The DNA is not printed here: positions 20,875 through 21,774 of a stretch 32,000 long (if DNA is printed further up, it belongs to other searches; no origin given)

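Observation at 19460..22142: AbiEi/AbiEii extended by two translationally coupled unknown genes: candidate four-gene defence cassette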

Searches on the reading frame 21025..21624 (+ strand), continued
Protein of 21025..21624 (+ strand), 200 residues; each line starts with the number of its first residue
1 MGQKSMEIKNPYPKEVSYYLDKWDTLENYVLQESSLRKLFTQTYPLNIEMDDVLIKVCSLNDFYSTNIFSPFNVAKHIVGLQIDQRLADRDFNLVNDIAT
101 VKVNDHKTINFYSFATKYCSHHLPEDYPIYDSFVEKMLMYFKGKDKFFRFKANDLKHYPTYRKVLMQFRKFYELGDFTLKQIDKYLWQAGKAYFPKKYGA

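Call 66: search_dna_similar(query=window:21040-21624:+, collection=plasmids, mode=protein, max_evalue=0.001, max_rows=30)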
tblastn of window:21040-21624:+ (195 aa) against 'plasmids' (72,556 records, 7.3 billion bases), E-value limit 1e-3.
Records with a match: 97; places in all: 97; records where one place covers at least 80% of the query: 0.
Best place of each record, by identity: <60% 97.
By first word of the organism name: Enterococcus 97.
By predicted mobility (MOB-suite, as given by PLSDB): conjugative 66; non-mobilizable 23; mobilizable 8.
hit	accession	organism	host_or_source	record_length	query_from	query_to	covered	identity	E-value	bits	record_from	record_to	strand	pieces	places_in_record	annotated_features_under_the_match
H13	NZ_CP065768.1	Enterococcus faecium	Homo sapiens,urine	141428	37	136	51%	30.4%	9e-5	49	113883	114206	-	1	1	hypothetical protein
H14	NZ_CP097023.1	Enterococcus faecium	whole organism,pet food (BARF)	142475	37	136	51%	30.4%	9e-5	49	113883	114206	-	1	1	hypothetical protein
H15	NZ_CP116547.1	Enterococcus faecium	Bos taurus,whole organism,fecal sample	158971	37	136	51%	30.4%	9e-5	49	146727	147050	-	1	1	hypothetical protein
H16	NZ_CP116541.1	Enterococcus faecium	Bos taurus,whole organism,fecal sample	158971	37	136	51%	30.4%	9e-5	49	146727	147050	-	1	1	hypothetical protein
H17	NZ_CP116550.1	Enterococcus faecium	Bos taurus,whole organism,fecal sample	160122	37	136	51%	30.4%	9e-5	49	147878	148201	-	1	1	hypothetical protein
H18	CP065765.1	Enterococcus faecium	Homo sapiens,urine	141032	37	136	51%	30.4%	2e-4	49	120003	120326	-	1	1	none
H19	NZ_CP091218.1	Enterococcus faecium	Homo sapiens,whole organism,fecal sample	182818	38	136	51%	30.6%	3e-4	48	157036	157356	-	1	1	hypothetical protein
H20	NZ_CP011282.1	Enterococcus faecium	single cell culture,blood of a ...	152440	38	136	51%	29.7%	5e-4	47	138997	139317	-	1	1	hypothetical protein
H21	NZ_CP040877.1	Enterococcus faecium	Homo sapiens,cell culture,feces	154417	38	136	51%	29.7%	5e-4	47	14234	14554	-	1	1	hypothetical protein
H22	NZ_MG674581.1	Enterococcus faecium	poultry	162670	38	136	51%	29.7%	5e-4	47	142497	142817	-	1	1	hypothetical protein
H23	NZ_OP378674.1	Enterococcus faecium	-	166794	38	136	51%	29.7%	5e-4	47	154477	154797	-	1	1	hypothetical protein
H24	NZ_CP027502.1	Enterococcus faecium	Homo sapiens,blood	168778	38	136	51%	29.7%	5e-4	47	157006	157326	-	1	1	hypothetical protein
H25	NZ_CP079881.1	Enterococcus lactis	pure culture,soil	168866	38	136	51%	29.7%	5e-4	47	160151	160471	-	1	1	hypothetical protein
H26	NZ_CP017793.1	Enterococcus faecium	Homo sapiens,Peritoneal fluid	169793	38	136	51%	29.7%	5e-4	47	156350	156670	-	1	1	hypothetical protein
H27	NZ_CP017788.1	Enterococcus faecium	Homo sapiens,wound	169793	38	136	51%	29.7%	5e-4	47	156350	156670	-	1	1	hypothetical protein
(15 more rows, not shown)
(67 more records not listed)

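Call 77: search_protein_families(library=pfam, alignment_id=A5, max_evalue=0.0001)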
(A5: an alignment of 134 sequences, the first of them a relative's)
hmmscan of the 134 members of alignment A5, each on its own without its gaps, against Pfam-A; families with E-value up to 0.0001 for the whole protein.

A. member 1, L001:4869-5993:+ (375 aa): 0 families

B. families by the number of members that match (of 134 scanned): 113 families (the first 25 are shown)
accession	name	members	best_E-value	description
PF04851.21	ResIII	4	1.1e-24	Type III restriction enzyme, res subunit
PF02661.23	Fic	4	1.9e-18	Fic/DOC family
PF04371.20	PAD_porph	3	4.6e-27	Porphyromonas-type peptidyl-arginine deiminase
PF01541.30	GIY-YIG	3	6.1e-06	GIY-YIG catalytic domain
PF09903.14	DUF2130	2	3.7e-89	Uncharacterized protein conserved in bacteria (DUF2130)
PF01170.24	UPF0020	2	1.7e-44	RMKL-like, methyltransferase domain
PF03235.19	GmrSD_N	2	1e-35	GmrSD restriction endonuclease, N-terminal domain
PF01935.23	DUF87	2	2.6e-30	Helicase HerA, central domain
PF01420.25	Methylase_S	2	1.4e-28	Type I restriction modification DNA specificity domain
PF13482.12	RNase_H_2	2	4e-27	RNase_H superfamily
PF04313.20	HSDR_N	2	1.4e-25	Type I restriction enzyme R protein N terminus (HSDR_N)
PF00270.35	DEAD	2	1.8e-23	DEAD/DEAH box helicase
PF04055.27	Radical_SAM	2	2.1e-21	Radical SAM superfamily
PF07510.16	GmrSD_C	2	4.1e-18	GmrSD restriction endonucleases, C-terminal domain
PF13609.12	Porin_4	2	3.6e-17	Gram-negative porin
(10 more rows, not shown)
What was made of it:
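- Its 134 neighbours fall into 113 Pfam families (call 77).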

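Call 78: find_related_loci(query=A1, collection=viral_contigs, flank=5000)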
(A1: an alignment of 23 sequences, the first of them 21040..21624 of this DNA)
Query A1 (195 aa) in viral_contigs; peptide patterns used: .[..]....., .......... (x = any residue, [..] = any of these).
80 stretches matched a pattern; 28 encode a relative of the query (tblastn E <= 1e-3); 28 distinct loci.
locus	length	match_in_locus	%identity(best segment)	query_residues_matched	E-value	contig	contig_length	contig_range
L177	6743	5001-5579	75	1-193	2e-98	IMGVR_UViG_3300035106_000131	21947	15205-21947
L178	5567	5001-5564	76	6-193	2e-97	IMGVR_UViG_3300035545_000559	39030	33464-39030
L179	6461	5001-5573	63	3-193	1e-79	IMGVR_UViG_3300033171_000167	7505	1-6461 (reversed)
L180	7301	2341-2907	62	2-192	2e-75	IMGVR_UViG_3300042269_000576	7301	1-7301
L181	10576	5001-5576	56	1-193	1e-69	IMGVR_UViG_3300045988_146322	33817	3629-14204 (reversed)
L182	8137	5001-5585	56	1-194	5e-67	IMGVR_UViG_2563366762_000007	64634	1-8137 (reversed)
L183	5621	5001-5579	55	1-194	5e-67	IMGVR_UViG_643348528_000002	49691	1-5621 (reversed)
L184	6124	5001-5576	56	1-193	9e-67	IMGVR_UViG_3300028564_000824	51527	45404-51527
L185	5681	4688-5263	56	1-193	9e-67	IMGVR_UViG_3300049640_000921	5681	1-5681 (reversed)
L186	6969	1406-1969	56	3-191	4e-66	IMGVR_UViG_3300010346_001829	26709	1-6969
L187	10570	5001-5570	56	6-194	5e-66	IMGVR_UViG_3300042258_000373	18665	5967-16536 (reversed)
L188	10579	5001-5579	54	1-194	1e-65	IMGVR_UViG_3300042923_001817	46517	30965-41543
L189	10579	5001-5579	55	1-194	2e-65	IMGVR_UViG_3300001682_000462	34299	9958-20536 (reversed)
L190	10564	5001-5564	54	3-191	2e-65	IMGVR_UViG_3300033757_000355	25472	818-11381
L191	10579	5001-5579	55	1-194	4e-65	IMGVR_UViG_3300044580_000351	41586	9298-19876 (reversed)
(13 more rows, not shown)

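Call 91: search_protein_representatives(alignment_id=A1)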
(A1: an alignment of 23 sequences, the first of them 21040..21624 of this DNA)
Query: 23 sequences, 193 profile positions. Proteins with E-value up to 0.001 (for the whole library): 2602; up to 1e-10: 1625; up to 1e-30: 571. The best 150 are listed.
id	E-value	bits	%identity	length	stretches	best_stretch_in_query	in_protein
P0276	7.6e-84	296.9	-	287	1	4-193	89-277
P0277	7.7e-84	296.9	-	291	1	4-193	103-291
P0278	2.1e-83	295.5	-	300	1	3-193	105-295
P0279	1.4e-82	292.8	-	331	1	3-193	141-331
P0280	1.1e-81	289.9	-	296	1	2-193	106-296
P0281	9.8e-81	286.8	-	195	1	1-191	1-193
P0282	1.7e-80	286.0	-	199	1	2-192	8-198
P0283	7.7e-78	277.3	-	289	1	4-193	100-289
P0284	8.3e-78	277.2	-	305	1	2-193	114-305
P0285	2.4e-77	275.7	-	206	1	2-193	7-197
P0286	6.5e-77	274.3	-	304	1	3-193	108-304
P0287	9.4e-77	273.8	-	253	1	3-192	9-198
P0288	2.6e-76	272.4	-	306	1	2-193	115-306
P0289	5.7e-76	271.2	-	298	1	5-193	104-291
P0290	8.3e-75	267.4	-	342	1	4-193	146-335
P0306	1.4e-68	247.1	-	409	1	2-191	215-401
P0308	2.8e-68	246.1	-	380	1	4-193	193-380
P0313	5.5e-67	241.9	-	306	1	5-193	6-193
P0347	7.9e-60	218.6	-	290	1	6-189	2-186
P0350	3.8e-59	216.3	-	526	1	2-190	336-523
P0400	6.6e-52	192.7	-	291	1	6-190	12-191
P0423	4.5e-50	186.8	-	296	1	5-193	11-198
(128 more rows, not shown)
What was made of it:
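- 21040..21627 (+): ORF3 (195 aa), member of family PF27257; an inserted stand-alone gene. The family has 2602 clusters (call 91).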

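Call 92: search_protein_families(library=pfam, proteins=[P0276, P0279, P0290, P0306, P0308, P0350, P0313, P0347, P0400, P0423], max_evalue=0.01)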
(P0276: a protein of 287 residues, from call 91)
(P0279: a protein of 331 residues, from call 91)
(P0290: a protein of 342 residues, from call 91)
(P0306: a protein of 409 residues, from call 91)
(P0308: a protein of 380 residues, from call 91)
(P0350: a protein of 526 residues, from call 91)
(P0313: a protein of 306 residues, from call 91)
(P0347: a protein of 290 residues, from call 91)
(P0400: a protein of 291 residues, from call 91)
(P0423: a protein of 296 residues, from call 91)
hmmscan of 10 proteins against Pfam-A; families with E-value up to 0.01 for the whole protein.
P0276 (287 aa): 0 families

P0279 (331 aa): 0 families

P0290 (342 aa): 1 family
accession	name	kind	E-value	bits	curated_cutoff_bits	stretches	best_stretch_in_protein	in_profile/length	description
PF24706.1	DUF7669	-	4.7e-15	56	23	1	10-93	1-75/75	Domain of unknown function (DUF7669)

P0306 (409 aa): 0 families

P0308 (380 aa): 1 family
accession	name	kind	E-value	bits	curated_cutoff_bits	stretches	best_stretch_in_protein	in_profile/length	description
PF24698.1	DUF7662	-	1.3e-12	47.7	26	1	5-77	1-69/72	Domain of unknown function (DUF7662)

P0350 (526 aa): 0 families

P0313 (306 aa): 1 family
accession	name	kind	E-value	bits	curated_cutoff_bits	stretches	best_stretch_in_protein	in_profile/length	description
PF24698.1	DUF7662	-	2.6e-10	40.4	26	1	225-295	1-64/72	Domain of unknown function (DUF7662)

P0347 (290 aa): 1 family
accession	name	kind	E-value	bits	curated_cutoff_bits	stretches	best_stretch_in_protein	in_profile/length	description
PF17103.10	Stealth_CR4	-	0.00062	20.1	27.4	0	194-221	12-37/55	Stealth protein CR4, conserved region 4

P0400 (291 aa): 0 families

P0423 (296 aa): 0 families
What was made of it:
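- Tried and rejected: Domain fusions are only to the unknown DUF7662 and DUF7669 (call 92).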

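Call 96: fold_search(model_id=the predicted structure, library=viral)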
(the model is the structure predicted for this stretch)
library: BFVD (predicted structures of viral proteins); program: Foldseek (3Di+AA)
matches with E <= 10: 161; with E <= 0.001: 0
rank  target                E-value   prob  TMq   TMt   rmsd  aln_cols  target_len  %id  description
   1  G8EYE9                5.7e-01  0.54  0.40  0.39   9.2       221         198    7  Uncharacterized protein [Synechococcus phage S-CBP42]
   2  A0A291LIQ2            5.7e-01  0.35  0.33  0.22  10.6       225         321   11  Uncharacterized protein [Streptomyces phage Tefunt]
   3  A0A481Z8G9            9.7e-01  0.06  0.15  0.10  14.6       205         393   11  Uncharacterized protein [Pithovirus LCPAC302]
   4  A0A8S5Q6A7            1.4e+00  0.08  0.17  0.18  23.5       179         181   12  Uncharacterized protein [Podoviridae sp. ctUT63]
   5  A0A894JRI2            1.6e+00  0.08  0.22  0.16  13.0       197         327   10  (no name in the UniProt tables at hand)
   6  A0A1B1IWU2            1.6e+00  0.06  0.17  0.14  14.8       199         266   12  (no name in the UniProt tables at hand)
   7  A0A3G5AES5            1.6e+00  0.04  0.14  0.07  22.3       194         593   11  Uncharacterized protein [Satyrvirus sp.]
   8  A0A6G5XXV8            1.7e+00  0.07  0.19  0.19  16.3       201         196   11  (no name in the UniProt tables at hand)
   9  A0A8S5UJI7            1.8e+00  0.04  0.14  0.11  25.2       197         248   19  DNA directed RNA polymerase subunit [Siphoviridae sp. ct3gT1]
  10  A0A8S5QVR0            2.1e+00  0.11  0.26  0.20   9.7       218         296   12  Pplase1 alpha-glutamyl/putrescinyl thymine pyrophosphorylase clade 1 [Siphoviridae sp. ctzSN25]
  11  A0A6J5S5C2            2.2e+00  0.08  0.19  0.20  14.0       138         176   10  Uncharacterized protein [uncultured Caudovirales phage]
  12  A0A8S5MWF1            2.3e+00  0.10  0.20  0.20  14.8       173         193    9  Uncharacterized protein [Myoviridae sp. ct3wi9]
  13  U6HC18                2.3e+00  0.08  0.20  0.05  19.4       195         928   13  GP45 [Caviid herpesvirus 2 str. CIDMTR]
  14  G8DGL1                2.5e+00  0.03  0.14  0.08  19.4       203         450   12  (no name in the UniProt tables at hand)
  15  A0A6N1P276            2.6e+00  0.06  0.21  0.21  15.6       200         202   14  BAx inhibitor (BI)-1/yccA-like protein family [Tupanvirus soda lake]
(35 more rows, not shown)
